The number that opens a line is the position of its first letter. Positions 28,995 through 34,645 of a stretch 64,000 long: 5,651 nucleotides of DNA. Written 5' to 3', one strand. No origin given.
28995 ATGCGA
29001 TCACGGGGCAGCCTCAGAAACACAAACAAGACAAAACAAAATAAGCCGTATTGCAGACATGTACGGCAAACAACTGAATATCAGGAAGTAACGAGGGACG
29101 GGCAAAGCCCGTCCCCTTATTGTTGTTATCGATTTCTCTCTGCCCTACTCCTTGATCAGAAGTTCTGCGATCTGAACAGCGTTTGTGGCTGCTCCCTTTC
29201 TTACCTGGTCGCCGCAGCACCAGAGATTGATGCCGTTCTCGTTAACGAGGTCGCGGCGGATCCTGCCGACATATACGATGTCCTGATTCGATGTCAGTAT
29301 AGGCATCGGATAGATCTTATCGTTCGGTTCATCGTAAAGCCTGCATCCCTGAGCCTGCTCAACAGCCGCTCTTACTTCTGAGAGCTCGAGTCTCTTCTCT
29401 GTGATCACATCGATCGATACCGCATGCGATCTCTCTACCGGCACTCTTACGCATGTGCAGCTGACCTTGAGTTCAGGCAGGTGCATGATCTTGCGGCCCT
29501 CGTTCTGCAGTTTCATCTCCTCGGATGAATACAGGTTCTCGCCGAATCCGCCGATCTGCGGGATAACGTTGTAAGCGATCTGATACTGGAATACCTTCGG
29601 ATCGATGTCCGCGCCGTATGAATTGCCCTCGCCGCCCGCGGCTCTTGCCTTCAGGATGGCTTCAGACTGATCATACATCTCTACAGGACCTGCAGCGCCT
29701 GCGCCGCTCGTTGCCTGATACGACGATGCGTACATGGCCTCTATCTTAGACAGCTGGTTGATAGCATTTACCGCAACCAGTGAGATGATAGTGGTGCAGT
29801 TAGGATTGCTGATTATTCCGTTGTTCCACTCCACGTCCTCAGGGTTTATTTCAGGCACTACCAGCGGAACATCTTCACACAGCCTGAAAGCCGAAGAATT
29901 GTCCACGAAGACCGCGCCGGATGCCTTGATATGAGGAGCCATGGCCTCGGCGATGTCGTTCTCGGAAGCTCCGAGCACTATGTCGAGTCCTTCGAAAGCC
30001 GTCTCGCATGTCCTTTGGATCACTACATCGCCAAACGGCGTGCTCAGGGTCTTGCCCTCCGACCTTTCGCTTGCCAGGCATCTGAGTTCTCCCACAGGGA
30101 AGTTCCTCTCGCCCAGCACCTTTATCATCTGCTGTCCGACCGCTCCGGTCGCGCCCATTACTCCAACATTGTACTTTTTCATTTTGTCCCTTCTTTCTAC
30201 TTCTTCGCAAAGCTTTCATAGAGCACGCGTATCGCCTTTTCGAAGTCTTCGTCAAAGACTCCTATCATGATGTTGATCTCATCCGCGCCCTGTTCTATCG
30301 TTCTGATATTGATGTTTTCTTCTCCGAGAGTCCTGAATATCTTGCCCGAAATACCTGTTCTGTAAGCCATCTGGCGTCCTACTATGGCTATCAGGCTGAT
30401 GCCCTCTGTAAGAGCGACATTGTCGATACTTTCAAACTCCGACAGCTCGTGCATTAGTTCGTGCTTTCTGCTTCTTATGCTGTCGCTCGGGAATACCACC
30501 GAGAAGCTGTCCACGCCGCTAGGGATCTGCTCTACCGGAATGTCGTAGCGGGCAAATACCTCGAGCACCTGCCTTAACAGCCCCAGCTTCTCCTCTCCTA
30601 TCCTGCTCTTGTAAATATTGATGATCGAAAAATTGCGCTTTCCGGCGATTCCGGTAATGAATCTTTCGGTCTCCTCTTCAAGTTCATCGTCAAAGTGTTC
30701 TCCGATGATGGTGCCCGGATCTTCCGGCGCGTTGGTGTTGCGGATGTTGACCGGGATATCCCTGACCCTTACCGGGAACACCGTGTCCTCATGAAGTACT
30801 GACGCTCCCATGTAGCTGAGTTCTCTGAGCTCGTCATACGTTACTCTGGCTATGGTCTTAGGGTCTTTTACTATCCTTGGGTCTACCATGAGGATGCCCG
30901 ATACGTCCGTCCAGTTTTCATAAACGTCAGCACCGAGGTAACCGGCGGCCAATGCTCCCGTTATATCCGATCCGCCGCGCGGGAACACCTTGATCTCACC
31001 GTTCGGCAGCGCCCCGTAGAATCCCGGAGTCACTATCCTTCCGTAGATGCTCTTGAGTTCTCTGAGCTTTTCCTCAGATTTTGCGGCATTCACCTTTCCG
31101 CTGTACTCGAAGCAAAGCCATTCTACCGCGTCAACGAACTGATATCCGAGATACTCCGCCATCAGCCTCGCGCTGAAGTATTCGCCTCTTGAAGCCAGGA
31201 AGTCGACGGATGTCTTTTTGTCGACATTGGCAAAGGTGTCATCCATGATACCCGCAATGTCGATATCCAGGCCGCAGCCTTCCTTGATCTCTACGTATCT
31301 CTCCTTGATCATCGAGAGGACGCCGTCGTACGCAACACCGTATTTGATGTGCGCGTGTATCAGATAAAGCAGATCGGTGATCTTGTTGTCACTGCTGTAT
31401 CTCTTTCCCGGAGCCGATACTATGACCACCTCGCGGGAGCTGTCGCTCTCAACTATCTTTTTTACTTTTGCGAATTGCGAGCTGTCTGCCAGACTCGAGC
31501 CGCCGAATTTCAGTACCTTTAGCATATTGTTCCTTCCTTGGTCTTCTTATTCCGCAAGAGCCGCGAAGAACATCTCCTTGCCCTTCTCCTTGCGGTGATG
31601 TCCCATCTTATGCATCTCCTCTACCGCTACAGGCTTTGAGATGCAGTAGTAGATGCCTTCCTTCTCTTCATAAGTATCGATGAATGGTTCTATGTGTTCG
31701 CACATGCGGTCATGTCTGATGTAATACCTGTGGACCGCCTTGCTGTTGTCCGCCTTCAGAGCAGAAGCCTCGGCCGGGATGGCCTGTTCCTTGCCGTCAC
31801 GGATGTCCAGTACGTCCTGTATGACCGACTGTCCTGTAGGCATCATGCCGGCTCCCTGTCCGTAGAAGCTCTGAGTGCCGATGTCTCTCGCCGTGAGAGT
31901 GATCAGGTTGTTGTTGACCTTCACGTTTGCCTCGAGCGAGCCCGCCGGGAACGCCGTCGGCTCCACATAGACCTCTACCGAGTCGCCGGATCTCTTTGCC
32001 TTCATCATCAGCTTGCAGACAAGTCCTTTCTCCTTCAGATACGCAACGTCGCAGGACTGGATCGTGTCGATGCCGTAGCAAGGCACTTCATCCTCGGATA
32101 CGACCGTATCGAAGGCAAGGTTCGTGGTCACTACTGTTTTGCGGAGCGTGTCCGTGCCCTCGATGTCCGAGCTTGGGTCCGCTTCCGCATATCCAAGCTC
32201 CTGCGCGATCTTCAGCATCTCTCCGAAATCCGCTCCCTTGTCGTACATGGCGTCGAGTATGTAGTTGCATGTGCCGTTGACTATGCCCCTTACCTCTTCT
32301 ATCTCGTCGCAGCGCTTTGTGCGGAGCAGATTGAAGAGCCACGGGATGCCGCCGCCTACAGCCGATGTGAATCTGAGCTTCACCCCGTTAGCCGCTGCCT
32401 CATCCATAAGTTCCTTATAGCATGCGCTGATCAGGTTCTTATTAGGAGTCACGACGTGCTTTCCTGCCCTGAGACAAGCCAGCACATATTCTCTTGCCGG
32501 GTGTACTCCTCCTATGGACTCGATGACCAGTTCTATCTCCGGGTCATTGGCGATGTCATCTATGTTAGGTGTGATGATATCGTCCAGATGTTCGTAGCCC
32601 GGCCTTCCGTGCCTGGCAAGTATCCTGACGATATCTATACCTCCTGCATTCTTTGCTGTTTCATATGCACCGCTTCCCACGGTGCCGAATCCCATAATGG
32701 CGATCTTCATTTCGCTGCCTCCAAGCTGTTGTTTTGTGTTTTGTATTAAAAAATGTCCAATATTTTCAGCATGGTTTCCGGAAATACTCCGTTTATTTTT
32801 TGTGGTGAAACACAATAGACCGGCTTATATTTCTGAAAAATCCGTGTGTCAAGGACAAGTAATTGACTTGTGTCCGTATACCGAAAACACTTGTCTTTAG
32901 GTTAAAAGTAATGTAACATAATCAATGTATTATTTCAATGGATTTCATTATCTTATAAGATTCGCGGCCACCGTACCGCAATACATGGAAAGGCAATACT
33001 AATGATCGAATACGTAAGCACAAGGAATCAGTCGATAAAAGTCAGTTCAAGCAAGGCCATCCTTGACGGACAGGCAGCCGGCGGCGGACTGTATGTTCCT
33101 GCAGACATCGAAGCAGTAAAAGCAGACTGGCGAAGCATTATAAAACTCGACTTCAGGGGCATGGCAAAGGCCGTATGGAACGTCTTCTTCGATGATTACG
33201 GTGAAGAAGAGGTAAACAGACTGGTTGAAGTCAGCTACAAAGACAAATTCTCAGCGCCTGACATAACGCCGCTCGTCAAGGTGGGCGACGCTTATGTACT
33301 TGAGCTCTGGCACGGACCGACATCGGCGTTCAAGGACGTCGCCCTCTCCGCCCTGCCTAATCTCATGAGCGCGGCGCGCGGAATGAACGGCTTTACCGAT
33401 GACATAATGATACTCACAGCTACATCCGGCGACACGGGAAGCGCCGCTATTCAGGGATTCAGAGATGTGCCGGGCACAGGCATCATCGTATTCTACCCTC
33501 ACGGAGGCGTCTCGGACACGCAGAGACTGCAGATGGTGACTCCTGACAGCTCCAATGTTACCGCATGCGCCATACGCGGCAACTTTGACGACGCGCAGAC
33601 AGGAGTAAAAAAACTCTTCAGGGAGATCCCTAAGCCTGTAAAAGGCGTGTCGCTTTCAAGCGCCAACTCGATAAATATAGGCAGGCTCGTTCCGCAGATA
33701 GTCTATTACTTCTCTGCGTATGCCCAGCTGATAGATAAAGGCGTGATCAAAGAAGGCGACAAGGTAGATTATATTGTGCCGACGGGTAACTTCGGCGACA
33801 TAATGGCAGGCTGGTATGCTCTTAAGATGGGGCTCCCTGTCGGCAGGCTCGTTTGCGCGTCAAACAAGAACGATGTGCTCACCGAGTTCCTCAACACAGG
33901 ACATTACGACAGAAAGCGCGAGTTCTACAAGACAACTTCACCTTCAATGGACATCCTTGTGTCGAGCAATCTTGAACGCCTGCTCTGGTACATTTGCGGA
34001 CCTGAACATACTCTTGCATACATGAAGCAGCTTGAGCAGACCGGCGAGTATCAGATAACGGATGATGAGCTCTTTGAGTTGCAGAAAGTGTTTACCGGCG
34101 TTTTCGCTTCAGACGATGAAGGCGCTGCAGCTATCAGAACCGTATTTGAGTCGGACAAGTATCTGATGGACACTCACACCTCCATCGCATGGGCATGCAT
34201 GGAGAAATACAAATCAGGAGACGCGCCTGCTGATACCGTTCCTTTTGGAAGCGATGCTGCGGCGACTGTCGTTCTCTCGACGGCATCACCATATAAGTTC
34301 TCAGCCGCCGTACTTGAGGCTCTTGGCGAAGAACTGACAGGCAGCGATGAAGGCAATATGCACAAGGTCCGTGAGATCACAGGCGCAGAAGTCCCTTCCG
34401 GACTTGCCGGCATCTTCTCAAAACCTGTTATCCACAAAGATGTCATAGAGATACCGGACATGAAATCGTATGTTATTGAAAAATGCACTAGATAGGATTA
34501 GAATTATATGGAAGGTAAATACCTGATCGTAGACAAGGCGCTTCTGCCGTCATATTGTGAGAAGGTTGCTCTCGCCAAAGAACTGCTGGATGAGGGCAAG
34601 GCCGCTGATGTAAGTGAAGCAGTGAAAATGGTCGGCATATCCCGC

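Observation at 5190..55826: Eight copies of a 20-bp palindrome, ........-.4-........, scattered through the window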

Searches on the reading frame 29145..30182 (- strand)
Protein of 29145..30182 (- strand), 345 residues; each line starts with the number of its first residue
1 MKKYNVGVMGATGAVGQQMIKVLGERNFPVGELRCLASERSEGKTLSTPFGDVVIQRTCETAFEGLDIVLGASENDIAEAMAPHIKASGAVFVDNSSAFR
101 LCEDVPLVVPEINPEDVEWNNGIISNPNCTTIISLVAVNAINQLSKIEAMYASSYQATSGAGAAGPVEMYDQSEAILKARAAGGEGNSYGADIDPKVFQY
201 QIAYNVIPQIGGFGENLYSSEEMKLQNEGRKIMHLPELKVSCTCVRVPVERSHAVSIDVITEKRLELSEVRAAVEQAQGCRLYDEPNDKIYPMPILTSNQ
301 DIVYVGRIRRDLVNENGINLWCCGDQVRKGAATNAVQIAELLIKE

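Call 73: search_protein_families(library=pfam, proteins=[window:29145-30182:-], max_evalue=0.00001)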
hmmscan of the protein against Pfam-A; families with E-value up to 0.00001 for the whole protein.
window:29145-30182:- (345 aa): 2 families
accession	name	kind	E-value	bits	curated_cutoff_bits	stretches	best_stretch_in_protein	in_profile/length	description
PF02774.23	Semialdhyde_dhC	-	7.2e-42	144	26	1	142-329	6-184/184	Semialdehyde dehydrogenase, dimerisation domain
PF01118.30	Semialdhyde_dh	-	5e-29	101.6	26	1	5-118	1-119/121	Semialdehyde dehydrogenase, NAD binding domain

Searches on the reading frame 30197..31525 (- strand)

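Call 73: search_protein_families(library=pfam, proteins=[window:30197-31525:-], max_evalue=0.00001)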
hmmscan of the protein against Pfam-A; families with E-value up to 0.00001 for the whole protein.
window:30197-31525:- (442 aa): 3 families
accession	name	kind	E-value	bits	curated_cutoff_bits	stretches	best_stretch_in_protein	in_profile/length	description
PF00696.33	AA_kinase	-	6.7e-33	114.8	24.9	1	1-263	1-234/234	Amino acid kinase family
PF22468.2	ACT_9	-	6.7e-22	77.5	27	1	379-439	1-61/61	ACT domain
PF01842.31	ACT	-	2.8e-09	37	27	1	389-430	10-56/66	ACT domain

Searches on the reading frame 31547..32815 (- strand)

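Call 73: search_protein_families(library=pfam, proteins=[window:31547-32815:-], max_evalue=0.00001)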
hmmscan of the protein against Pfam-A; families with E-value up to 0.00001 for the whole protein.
window:31547-32815:- (422 aa): 2 families
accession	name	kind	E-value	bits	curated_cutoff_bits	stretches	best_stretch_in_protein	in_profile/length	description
PF00742.24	Homoserine_dh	-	5.9e-50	169.9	22.9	1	159-336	2-173/173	Homoserine dehydrogenase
PF03447.22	NAD_binding_3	-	3.3e-15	57.2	24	1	42-149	1-115/116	Homoserine dehydrogenase, NAD binding domain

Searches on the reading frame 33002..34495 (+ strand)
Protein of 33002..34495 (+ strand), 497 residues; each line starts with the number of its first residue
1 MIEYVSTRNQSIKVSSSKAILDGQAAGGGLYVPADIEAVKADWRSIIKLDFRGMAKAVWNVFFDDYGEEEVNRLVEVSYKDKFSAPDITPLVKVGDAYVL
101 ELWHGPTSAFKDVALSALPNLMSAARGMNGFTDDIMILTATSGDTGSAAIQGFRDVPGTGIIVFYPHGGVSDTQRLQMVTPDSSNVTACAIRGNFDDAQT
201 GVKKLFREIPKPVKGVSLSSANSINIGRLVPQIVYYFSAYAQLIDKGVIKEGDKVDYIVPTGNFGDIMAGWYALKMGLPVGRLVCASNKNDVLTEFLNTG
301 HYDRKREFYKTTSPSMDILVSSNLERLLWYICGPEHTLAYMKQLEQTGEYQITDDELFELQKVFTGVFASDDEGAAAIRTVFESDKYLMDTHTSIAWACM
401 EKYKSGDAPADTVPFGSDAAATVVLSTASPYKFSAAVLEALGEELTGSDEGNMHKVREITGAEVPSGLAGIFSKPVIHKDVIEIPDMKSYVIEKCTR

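Call 73: search_protein_families(library=pfam, proteins=[window:33002-34495:+], max_evalue=0.00001)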
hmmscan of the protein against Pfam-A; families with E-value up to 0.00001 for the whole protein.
window:33002-34495:+ (497 aa): 3 families
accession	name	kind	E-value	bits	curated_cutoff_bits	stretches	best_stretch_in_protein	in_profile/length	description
PF14821.11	Thr_synth_N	-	2.5e-15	56.8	25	1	3-79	1-79/79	Threonine synthase N terminus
PF00291.31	PALP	-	8.2e-13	48.8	35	1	95-397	23-272/295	Pyridoxal-phosphate dependent enzyme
PF24857.1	THR4_C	-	1e-06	29.2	27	1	419-446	19-46/85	Threonine synthase, C-terminal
